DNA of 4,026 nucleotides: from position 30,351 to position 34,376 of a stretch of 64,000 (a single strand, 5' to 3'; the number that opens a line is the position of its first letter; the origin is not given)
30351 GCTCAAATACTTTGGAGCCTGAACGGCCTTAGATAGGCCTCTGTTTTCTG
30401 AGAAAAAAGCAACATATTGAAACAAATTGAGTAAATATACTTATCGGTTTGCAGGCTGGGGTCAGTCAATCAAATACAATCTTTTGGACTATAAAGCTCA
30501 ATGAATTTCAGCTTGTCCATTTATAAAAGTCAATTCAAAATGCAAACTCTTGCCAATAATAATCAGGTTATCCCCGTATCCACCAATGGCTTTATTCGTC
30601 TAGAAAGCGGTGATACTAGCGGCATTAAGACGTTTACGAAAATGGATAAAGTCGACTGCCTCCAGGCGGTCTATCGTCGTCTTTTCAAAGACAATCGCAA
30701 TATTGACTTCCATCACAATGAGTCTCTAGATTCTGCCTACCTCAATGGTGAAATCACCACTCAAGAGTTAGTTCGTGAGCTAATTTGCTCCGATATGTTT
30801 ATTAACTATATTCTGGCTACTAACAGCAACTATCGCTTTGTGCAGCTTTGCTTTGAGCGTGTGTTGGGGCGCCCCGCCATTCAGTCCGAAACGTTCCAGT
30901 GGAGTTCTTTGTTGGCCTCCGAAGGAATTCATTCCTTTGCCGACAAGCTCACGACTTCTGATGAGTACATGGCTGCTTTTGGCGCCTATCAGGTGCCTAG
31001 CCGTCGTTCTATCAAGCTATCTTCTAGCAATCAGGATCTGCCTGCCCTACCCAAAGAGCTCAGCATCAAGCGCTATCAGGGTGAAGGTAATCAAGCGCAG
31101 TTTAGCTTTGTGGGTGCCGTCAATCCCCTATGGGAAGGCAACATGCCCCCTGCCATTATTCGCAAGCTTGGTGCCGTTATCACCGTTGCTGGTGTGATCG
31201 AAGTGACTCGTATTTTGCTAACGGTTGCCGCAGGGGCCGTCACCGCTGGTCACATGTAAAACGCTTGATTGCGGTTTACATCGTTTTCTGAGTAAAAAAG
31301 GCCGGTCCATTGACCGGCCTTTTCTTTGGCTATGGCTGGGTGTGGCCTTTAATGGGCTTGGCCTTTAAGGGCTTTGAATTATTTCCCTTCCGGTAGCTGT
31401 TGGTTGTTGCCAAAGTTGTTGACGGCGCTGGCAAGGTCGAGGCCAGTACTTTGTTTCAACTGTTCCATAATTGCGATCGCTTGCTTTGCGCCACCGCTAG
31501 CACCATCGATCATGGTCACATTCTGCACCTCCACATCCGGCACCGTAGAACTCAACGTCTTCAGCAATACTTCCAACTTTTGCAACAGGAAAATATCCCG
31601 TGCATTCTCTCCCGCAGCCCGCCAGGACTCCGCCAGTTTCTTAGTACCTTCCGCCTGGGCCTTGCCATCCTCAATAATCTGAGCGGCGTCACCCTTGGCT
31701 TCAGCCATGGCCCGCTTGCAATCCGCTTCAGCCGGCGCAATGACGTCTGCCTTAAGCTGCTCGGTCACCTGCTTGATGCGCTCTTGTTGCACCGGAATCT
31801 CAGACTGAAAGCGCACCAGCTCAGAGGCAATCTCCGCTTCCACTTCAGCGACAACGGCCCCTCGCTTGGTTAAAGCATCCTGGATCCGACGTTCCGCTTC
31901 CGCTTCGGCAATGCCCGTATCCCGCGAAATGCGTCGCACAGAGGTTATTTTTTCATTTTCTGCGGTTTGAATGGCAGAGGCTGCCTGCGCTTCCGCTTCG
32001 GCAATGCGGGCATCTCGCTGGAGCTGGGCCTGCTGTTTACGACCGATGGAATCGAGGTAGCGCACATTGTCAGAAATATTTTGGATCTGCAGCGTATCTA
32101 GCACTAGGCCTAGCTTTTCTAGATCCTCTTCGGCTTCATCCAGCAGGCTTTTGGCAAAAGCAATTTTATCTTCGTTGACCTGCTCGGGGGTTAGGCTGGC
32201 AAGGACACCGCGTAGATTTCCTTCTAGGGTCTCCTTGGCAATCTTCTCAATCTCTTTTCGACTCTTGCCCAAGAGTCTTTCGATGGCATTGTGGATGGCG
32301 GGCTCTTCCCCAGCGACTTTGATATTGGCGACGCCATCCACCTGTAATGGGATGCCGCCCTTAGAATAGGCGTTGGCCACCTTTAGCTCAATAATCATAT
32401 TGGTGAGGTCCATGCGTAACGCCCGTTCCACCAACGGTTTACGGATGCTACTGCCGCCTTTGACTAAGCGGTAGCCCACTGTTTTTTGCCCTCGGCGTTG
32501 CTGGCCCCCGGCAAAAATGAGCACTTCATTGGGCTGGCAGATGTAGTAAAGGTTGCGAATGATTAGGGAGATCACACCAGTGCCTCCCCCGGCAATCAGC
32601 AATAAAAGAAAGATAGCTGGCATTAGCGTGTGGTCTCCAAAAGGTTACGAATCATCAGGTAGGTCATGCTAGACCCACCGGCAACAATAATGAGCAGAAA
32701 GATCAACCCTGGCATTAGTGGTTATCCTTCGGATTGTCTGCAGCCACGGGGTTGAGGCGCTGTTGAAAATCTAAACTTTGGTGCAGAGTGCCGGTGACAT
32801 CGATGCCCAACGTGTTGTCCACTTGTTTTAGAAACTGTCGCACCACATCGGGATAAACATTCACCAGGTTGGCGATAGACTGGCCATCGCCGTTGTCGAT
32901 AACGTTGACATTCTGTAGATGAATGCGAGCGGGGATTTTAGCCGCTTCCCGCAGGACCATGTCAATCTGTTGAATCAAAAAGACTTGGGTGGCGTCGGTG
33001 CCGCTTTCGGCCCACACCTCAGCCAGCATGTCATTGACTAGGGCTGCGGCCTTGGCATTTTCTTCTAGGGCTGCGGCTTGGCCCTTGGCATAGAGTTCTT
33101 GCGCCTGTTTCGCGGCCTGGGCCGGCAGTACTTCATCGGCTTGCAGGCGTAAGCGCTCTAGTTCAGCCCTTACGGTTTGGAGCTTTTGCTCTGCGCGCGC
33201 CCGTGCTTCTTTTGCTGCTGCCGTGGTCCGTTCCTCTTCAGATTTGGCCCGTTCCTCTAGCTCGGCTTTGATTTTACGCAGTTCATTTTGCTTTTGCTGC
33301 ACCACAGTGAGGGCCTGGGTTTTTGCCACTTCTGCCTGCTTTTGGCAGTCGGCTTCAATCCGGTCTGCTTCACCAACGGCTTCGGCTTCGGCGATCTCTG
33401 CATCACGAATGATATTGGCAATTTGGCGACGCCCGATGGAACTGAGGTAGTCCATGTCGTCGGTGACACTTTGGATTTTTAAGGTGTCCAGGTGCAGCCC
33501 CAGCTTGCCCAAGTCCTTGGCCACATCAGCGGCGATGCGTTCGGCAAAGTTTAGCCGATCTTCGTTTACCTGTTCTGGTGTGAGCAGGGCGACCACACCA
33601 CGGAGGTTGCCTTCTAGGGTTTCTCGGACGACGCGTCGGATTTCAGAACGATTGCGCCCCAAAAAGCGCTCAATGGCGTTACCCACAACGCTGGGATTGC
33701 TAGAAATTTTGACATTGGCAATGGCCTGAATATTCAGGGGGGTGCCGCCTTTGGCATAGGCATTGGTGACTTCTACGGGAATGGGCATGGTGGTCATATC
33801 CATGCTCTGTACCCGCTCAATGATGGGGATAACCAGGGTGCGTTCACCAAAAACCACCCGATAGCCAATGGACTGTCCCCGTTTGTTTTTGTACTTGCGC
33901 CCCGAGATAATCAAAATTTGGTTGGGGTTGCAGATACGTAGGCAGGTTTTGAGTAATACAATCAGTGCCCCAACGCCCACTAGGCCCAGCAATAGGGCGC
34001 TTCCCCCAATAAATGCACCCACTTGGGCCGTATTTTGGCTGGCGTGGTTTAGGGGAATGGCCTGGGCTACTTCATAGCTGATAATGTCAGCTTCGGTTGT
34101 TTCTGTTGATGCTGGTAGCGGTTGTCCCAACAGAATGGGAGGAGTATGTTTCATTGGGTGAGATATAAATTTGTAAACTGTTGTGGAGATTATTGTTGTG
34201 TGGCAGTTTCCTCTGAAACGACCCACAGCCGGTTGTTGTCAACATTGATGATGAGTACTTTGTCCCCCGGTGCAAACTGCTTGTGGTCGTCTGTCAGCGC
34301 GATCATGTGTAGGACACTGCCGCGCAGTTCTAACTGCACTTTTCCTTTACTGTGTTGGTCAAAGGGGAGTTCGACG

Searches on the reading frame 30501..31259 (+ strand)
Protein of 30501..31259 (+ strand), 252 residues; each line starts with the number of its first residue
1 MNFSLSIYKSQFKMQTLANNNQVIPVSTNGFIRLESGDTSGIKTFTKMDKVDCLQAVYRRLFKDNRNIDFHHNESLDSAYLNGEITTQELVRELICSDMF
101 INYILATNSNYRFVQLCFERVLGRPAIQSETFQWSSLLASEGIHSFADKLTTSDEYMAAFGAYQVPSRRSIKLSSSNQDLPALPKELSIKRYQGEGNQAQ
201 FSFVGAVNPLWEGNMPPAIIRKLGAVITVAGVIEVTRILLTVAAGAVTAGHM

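Call 90: search_protein_families(library=pfam, proteins=[window:30501-31259:+], max_evalue=0.00001)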
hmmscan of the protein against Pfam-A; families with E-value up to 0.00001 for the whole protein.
window:30501-31259:+ (252 aa): 1 family
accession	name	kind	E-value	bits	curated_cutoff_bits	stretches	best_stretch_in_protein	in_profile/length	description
PF00427.26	PBS_linker_poly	-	1.2e-27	96.9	28.7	1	50-169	6-126/126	Phycobilisome Linker polypeptide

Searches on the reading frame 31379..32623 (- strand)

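Call 22: search_protein_families(library=pfam, proteins=[window:31379-32623:-], max_evalue=0.00001)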
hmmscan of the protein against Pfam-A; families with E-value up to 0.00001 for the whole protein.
window:31379-32623:- (414 aa): 1 family
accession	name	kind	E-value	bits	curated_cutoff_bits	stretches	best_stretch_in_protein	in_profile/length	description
PF01145.31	Band_7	-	2.7e-25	89.9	23.6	1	29-214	3-176/176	SPFH domain / Band 7 family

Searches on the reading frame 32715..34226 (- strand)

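Call 22: search_protein_families(library=pfam, proteins=[window:32715-34226:-], max_evalue=0.00001)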
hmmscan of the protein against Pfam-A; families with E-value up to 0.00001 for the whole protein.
window:32715-34226:- (503 aa): 1 family
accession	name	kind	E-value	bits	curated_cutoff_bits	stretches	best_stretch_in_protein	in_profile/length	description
PF01145.31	Band_7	-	3e-24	86.5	23.6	1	100-283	4-174/176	SPFH domain / Band 7 family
